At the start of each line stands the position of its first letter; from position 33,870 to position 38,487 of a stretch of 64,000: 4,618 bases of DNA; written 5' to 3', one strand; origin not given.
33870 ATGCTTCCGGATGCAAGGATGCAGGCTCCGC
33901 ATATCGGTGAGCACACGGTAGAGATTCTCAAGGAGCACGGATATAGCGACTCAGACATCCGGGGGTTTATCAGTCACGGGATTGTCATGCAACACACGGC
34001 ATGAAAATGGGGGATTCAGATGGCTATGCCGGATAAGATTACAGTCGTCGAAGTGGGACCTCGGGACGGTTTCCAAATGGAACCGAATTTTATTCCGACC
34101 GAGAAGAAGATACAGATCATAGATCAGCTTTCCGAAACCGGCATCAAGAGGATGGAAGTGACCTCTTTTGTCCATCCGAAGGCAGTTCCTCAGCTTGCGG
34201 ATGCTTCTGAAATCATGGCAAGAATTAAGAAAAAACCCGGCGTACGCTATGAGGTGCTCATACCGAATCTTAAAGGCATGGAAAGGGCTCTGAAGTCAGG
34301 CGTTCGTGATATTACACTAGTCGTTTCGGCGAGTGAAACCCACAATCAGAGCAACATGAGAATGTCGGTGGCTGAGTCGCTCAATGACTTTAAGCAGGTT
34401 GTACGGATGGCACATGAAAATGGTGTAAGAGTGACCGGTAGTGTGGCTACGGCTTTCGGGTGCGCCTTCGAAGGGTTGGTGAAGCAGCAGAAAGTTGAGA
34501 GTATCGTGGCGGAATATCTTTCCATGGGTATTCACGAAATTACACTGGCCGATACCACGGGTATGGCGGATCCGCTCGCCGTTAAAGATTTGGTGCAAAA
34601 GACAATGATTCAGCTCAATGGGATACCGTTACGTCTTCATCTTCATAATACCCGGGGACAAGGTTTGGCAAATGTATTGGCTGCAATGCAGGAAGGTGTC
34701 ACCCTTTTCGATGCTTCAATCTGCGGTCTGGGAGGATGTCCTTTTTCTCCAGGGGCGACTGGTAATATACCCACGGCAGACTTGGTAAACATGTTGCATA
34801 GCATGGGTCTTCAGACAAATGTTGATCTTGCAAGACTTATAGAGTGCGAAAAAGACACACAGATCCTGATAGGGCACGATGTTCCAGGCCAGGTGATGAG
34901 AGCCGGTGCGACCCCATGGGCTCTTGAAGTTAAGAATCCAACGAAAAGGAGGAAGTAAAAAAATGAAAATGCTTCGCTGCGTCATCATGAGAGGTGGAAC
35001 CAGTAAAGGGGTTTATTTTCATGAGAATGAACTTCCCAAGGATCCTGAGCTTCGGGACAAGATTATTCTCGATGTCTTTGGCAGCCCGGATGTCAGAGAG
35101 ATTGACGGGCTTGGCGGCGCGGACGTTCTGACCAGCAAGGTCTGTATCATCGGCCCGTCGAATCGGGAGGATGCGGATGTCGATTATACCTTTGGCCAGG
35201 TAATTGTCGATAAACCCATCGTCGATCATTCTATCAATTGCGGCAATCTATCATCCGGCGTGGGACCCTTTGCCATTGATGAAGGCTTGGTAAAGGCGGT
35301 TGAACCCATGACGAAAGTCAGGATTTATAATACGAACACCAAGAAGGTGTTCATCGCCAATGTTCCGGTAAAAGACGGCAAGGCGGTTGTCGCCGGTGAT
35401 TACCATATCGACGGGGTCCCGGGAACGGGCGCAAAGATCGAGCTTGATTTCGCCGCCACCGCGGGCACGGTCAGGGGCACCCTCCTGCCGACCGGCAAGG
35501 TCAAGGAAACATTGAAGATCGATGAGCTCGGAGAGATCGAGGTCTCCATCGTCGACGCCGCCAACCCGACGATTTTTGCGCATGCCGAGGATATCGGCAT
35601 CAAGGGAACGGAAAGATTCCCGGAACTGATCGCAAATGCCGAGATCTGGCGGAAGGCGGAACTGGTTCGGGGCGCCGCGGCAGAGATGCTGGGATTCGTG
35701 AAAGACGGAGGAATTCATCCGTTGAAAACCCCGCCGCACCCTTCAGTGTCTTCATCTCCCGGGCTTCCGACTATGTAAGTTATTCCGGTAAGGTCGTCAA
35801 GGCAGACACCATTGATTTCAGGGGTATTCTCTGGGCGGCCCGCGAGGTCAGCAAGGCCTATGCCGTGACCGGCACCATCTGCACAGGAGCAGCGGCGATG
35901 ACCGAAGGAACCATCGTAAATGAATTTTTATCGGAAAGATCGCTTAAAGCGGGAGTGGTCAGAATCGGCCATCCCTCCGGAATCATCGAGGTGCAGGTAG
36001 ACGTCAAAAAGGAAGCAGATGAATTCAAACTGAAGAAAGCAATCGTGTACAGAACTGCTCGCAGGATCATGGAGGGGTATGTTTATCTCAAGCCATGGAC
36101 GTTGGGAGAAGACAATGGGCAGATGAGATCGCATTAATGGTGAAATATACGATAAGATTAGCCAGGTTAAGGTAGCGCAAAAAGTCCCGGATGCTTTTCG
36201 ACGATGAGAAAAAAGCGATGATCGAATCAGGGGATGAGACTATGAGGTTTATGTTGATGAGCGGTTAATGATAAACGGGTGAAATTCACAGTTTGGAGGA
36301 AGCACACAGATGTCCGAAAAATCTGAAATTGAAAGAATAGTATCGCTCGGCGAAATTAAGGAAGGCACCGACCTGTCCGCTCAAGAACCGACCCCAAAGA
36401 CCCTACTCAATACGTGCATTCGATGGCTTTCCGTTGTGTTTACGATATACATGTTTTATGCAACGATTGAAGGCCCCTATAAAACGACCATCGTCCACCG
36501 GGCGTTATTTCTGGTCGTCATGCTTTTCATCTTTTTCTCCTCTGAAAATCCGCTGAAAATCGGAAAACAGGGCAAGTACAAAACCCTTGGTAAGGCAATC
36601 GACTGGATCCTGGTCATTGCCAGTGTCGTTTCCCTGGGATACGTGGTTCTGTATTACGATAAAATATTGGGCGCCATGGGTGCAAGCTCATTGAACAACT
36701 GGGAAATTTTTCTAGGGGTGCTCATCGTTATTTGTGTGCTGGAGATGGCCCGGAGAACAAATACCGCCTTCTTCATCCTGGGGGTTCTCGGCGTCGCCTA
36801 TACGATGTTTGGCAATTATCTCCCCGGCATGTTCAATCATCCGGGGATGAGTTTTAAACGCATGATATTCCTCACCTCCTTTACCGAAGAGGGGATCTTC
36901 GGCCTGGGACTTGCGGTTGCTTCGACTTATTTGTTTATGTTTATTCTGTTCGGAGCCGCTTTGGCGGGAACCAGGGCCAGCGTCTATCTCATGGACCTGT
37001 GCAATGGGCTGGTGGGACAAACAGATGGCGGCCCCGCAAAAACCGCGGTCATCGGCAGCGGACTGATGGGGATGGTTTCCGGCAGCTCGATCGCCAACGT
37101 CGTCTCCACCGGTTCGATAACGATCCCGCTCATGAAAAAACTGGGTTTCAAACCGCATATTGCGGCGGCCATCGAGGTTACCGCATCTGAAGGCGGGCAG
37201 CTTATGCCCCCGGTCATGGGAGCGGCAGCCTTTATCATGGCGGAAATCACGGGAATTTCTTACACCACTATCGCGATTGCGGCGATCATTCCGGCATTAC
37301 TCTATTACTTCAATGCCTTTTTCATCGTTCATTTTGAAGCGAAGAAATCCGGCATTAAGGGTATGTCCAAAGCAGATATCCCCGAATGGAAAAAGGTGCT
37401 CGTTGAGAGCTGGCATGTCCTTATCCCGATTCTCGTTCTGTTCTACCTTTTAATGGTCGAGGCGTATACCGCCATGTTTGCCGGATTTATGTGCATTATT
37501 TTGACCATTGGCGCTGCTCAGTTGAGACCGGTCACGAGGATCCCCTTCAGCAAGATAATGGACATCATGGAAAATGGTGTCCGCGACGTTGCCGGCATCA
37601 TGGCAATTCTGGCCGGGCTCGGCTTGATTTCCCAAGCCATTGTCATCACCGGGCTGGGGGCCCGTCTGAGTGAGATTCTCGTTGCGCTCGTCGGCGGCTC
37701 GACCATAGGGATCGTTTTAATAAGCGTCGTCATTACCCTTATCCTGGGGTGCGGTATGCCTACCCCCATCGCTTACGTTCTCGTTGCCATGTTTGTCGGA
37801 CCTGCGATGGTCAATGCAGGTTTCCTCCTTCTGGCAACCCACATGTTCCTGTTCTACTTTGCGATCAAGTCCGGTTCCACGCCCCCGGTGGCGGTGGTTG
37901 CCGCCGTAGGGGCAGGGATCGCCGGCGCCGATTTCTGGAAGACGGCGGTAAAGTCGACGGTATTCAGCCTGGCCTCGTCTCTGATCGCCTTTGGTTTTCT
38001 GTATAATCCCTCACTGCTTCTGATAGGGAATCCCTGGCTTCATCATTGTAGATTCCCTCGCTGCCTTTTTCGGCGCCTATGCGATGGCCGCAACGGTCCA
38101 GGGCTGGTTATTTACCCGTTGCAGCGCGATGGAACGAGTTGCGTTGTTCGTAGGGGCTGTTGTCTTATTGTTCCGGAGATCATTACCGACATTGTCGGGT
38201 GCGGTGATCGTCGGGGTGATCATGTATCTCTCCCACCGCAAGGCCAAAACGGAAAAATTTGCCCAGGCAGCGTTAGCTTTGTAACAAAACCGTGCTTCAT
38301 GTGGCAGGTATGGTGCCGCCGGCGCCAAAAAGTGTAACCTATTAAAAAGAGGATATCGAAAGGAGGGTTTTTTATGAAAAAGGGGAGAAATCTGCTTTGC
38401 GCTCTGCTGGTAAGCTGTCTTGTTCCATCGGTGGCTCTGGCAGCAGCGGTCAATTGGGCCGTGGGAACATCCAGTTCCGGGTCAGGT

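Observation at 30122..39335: GntR-controlled operon that could encode a complete, undescribed route from itaconate/citraconate to acetyl-CoA + pyruvate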

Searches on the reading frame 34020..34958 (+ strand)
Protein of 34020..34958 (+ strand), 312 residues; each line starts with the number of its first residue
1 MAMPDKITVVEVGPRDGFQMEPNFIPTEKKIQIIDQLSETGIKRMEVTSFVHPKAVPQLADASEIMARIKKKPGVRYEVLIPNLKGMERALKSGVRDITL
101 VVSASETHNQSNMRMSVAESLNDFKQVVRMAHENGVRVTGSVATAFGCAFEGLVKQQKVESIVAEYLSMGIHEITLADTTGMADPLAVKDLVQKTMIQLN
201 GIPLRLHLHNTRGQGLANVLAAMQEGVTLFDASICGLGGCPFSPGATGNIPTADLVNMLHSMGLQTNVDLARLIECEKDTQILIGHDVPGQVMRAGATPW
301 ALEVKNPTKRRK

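Call 4: search_protein_families(library=pfam, proteins=[window:34020-34958:+])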
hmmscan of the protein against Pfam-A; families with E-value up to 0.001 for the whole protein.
window:34020-34958:+ (312 aa): 1 family
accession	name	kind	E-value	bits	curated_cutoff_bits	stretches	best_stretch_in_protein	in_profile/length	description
PF00682.25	HMGL-like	-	5.3e-50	170.7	29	1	7-277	2-257/260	HMGL-like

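Call 5: search_protein_families(library=ncbifam, proteins=[window:34020-34958:+])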
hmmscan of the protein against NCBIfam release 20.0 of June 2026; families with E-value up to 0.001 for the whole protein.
window:34020-34958:+ (312 aa): 26 families (the best 25 are shown)
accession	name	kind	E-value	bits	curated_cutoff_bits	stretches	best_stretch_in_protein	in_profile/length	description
NF004283.0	PRK05692.1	subfamily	7e-108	360.3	246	1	1-295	1-295/300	hydroxymethylglutaryl-CoA lyase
TIGR02146.1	LysS_fung_arch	equivalog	8.2e-28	97.6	413.55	1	15-239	7-221/344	homocitrate synthase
NF002085.0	PRK00915.1-2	subfamily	1.8e-24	86.4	517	1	2-277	9-268/504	2-isopropylmalate synthase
TIGR02660.1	nifV_homocitr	equivalog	2.1e-22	79.9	462.9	1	13-275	8-254/365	homocitrate synthase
TIGR02090.1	LEU1_arch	subfamily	1.4e-19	70.5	484.75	1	12-278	6-256/363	isopropylmalate/citramalate/homocitrate synthases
NF006049.0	PRK08195.1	subfamily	3e-17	62.7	229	1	125-279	122-265/344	4-hyroxy-2-oxovalerate/4-hydroxy-2-oxopentanoic acid aldolase,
NF041069.1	IPMS_Sufob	equivalog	6e-17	62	600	1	12-288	6-268/371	isopropylmalate synthase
TIGR03217.1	4OH_2_O_val_ald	equivalog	1.3e-16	60.7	286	1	125-279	117-260/334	4-hydroxy-2-oxovalerate aldolase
NF042433.1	CitmalDyn_Leptosp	equivalog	3e-15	55.8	950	1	5-282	6-277/514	(R)-citramalate synthase CimA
NF002086.0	PRK00915.1-3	equivalog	3.2e-14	52.3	532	1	3-239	3-236/516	2-isopropylmalate synthase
NF006761.0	PRK09282.1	domain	1.6e-12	46.7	402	1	119-279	117-269/591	pyruvate carboxylase subunit B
NF002088.0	PRK00915.1-5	equivalog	4.3e-12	45.3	697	1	6-238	3-232/514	2-isopropylmalate synthase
TIGR00973.1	leuA_bact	equivalog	1.1e-11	43.9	598.7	1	6-239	1-231/494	2-isopropylmalate synthase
NF002087.0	PRK00915.1-4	equivalog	2.5e-11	42.8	729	1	3-239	3-236/516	2-isopropylmalate synthase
NF002084.0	PRK00915.1-1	equivalog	4.6e-11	41.9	748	1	3-239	1-234/523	2-isopropylmalate synthase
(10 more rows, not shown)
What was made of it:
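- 34020..34958 (+): HMG-CoA-lyase-family (DRE-TIM) acyl-CoA lyase. PRK05692 scores 360 against a cut-off of 246 (calls 4, 5).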

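Call 28: search_solved_structures(query=window:34020-34958:+, max_evalue=1e-10, show_alignments=1)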
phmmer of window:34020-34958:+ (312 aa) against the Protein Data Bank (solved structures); distinct sequences matched with E-value up to 1e-10: 10.
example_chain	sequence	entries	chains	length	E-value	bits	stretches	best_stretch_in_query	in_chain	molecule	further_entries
6nds_A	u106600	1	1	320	2.8e-91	308.9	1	2-297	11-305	3-hydroxy-3-methylglutaryl-CoA lyase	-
2cw6_A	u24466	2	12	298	2e-75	256.9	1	3-276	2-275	Hydroxymethylglutaryl-CoA lyase, mitochondrial | Hydroxymethylglutaryl-CoA lyase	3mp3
3mp4_A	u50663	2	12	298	1.4e-74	254.1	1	3-276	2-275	Hydroxymethylglutaryl-CoA lyase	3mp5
1ydo_A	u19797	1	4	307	2.6e-74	253.3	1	2-292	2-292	HMG-CoA Lyase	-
2ftp_A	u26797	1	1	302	1.1e-69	238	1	1-281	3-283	hydroxymethylglutaryl-CoA lyase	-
1ydn_A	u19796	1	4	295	2.8e-69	236.8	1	4-282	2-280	HYDROXYMETHYLGLUTARYL-COA LYASE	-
3ivs_A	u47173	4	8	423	6.2e-16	61.7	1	6-239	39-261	Homocitrate synthase, mitochondrial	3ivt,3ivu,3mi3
6ktq_A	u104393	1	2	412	1.6e-15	60.4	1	6-239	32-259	Homocitrate synthase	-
3a9i_A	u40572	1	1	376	3.9e-13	52.5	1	10-239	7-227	Homocitrate synthase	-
2ztj_A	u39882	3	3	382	4.1e-13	52.4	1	10-239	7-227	Homocitrate synthase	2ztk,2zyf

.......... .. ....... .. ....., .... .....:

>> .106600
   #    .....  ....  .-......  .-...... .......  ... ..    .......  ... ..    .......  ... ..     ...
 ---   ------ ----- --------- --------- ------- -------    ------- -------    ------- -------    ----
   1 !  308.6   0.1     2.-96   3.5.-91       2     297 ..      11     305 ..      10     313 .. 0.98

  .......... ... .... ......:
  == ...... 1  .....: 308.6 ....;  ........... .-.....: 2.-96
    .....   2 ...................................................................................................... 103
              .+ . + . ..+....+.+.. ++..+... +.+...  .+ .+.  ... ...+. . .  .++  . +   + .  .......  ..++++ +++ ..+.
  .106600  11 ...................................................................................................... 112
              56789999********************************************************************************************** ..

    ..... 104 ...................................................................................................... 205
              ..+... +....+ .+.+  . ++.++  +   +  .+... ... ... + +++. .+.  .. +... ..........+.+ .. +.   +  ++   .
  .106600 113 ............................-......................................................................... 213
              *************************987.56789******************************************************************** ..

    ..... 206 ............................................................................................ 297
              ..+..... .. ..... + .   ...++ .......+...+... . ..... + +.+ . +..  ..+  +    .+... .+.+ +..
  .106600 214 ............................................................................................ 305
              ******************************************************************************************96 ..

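Call 78: search_solved_structures(query=window:34020-34958:+, max_evalue=1e-60, show_alignments=2)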
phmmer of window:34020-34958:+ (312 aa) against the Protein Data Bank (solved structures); distinct sequences matched with E-value up to 1e-60: 6.
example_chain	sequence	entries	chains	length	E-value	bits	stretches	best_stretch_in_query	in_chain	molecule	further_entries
6nds_A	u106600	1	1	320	2.8e-91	308.9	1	2-297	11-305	3-hydroxy-3-methylglutaryl-CoA lyase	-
2cw6_A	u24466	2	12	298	2e-75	256.9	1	3-276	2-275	Hydroxymethylglutaryl-CoA lyase, mitochondrial | Hydroxymethylglutaryl-CoA lyase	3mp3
3mp4_A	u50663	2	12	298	1.4e-74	254.1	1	3-276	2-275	Hydroxymethylglutaryl-CoA lyase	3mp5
1ydo_A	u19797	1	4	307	2.6e-74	253.3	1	2-292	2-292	HMG-CoA Lyase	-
2ftp_A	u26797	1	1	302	1.1e-69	238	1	1-281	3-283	hydroxymethylglutaryl-CoA lyase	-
1ydn_A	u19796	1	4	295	2.8e-69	236.8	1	4-282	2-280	HYDROXYMETHYLGLUTARYL-COA LYASE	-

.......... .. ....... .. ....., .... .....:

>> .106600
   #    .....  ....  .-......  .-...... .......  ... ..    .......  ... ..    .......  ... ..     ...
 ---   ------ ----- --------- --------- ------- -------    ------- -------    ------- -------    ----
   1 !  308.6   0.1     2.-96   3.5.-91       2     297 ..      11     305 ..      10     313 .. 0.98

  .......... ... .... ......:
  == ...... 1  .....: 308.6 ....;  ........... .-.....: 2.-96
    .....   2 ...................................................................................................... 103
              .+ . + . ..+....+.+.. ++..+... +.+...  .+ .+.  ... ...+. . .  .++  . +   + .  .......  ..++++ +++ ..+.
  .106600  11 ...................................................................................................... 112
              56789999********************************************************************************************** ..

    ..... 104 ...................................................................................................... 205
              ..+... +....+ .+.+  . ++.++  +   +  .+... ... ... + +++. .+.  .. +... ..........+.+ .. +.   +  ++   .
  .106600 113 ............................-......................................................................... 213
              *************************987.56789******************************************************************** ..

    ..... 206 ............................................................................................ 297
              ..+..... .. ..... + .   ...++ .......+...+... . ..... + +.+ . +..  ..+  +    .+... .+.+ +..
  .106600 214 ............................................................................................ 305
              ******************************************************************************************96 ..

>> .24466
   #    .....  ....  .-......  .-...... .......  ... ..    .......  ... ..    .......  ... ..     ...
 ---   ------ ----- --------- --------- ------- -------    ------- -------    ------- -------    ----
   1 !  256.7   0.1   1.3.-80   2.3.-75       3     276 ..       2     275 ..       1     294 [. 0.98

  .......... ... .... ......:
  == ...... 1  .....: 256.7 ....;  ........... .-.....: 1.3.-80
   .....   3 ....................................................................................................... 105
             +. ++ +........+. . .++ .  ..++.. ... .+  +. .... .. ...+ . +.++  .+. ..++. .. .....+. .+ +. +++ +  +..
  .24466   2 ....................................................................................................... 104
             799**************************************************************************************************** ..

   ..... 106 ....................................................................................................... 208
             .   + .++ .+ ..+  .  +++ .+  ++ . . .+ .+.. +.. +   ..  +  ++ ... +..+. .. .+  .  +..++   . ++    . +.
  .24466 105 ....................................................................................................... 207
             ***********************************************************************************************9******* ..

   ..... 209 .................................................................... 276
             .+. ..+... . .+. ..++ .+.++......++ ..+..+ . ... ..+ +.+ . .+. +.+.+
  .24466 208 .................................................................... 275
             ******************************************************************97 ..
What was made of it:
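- On HMG-CoA lyase family (DRE-TIM metallolyase): All six are conserved in the alignment to 2CW6 (call 78).
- All HMG-CoA-lyase catalytic residues are present (call 78).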

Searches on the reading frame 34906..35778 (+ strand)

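Call 4: search_protein_families(library=pfam, proteins=[window:34906-35778:+])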
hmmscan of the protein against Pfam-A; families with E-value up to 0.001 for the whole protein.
window:34906-35778:+ (290 aa): 1 family
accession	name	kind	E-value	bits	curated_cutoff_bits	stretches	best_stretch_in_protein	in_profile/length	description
PF04303.18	PrpF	-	2.2e-92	310.2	27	1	21-267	2-247/371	PrpF protein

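Call 5: search_protein_families(library=ncbifam, proteins=[window:34906-35778:+])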
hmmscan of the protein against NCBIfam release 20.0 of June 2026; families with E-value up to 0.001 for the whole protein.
window:34906-35778:+ (290 aa): 2 families
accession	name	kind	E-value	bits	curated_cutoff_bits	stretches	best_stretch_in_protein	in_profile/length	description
NF033377.1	OMA_tautomer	equivalog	1.8e-83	280.4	440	1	28-264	1-234/349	4-oxalomesaconate tautomerase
TIGR02334.1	prpF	equivalog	1e-62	212.2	440.55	1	25-267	8-260/390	2-methylaconitate cis-trans isomerase PrpF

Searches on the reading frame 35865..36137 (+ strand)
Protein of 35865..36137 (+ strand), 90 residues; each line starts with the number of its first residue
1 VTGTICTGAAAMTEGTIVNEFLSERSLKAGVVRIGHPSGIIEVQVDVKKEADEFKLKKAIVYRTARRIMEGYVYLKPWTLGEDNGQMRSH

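Call 4: search_protein_families(library=pfam, proteins=[window:35865-36137:+])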
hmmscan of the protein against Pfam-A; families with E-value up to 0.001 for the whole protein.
window:35865-36137:+ (90 aa): 1 family
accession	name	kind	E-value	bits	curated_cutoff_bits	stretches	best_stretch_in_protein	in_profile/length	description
PF04303.18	PrpF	-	1.4e-15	57.5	27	1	1-75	300-370/371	PrpF protein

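Call 5: search_protein_families(library=ncbifam, proteins=[window:35865-36137:+])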
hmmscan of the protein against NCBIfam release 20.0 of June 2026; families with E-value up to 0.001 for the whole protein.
window:35865-36137:+ (90 aa): 2 families
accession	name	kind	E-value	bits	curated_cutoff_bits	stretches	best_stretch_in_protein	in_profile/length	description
NF033377.1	OMA_tautomer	equivalog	4.3e-13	48.9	440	1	2-75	274-348/349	4-oxalomesaconate tautomerase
TIGR02334.1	prpF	equivalog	9.3e-11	41.2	440.55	1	2-74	314-384/390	2-methylaconitate cis-trans isomerase PrpF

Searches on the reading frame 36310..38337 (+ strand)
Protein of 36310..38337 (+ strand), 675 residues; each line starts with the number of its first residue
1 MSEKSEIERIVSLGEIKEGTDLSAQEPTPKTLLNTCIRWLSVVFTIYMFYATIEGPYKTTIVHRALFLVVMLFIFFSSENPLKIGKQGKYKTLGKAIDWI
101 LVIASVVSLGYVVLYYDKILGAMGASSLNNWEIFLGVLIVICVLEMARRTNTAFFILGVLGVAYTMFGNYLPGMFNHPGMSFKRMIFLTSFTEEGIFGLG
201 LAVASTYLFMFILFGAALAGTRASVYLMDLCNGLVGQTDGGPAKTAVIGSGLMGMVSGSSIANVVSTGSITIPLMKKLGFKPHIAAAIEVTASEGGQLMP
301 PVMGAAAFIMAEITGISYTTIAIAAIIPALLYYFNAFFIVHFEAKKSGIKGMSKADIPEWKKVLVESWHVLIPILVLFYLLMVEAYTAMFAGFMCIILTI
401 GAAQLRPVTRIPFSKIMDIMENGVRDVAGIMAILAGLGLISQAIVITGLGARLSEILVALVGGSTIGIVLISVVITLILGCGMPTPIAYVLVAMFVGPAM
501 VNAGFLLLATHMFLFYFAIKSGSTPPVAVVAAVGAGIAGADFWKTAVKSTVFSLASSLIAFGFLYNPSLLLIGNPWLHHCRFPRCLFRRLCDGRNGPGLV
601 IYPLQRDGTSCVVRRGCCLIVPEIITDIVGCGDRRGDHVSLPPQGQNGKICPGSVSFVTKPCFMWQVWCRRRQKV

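Call 4: search_protein_families(library=pfam, proteins=[window:36310-38337:+])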
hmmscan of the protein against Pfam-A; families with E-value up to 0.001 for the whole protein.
window:36310-38337:+ (675 aa): 1 family
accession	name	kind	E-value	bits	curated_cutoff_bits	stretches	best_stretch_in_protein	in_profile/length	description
PF06808.19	DctM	-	2.1e-77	261.2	23.8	1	138-572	1-407/413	Tripartite ATP-independent periplasmic transporter, DctM component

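Call 5: search_protein_families(library=ncbifam, proteins=[window:36310-38337:+])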
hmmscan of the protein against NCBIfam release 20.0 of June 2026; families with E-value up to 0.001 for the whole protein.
window:36310-38337:+ (675 aa): 3 families
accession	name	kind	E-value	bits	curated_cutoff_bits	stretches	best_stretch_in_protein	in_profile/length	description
TIGR02123.1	TRAP_fused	subfamily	1.2e-162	542.9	320.65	1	37-577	5-543/615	TRAP transporter fused permease subunit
TIGR00786.1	dctM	subfamily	7.8e-27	94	268.45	1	210-554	45-385/405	TRAP transporter large permease subunit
NF011634.1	PRK15060.1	equivalog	6.6e-09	35.3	800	1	210-571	61-418/425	2,3-diketo-L-gulonate TRAP transporter large permease YiaN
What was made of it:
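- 36310..38284 (+): Fused TRAP (TAXI-type) permease, frame-broken three times near its 3' end. TIGR02123 scores 543 against a cut-off of 320, and the match stops at residue 577 (call 5).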
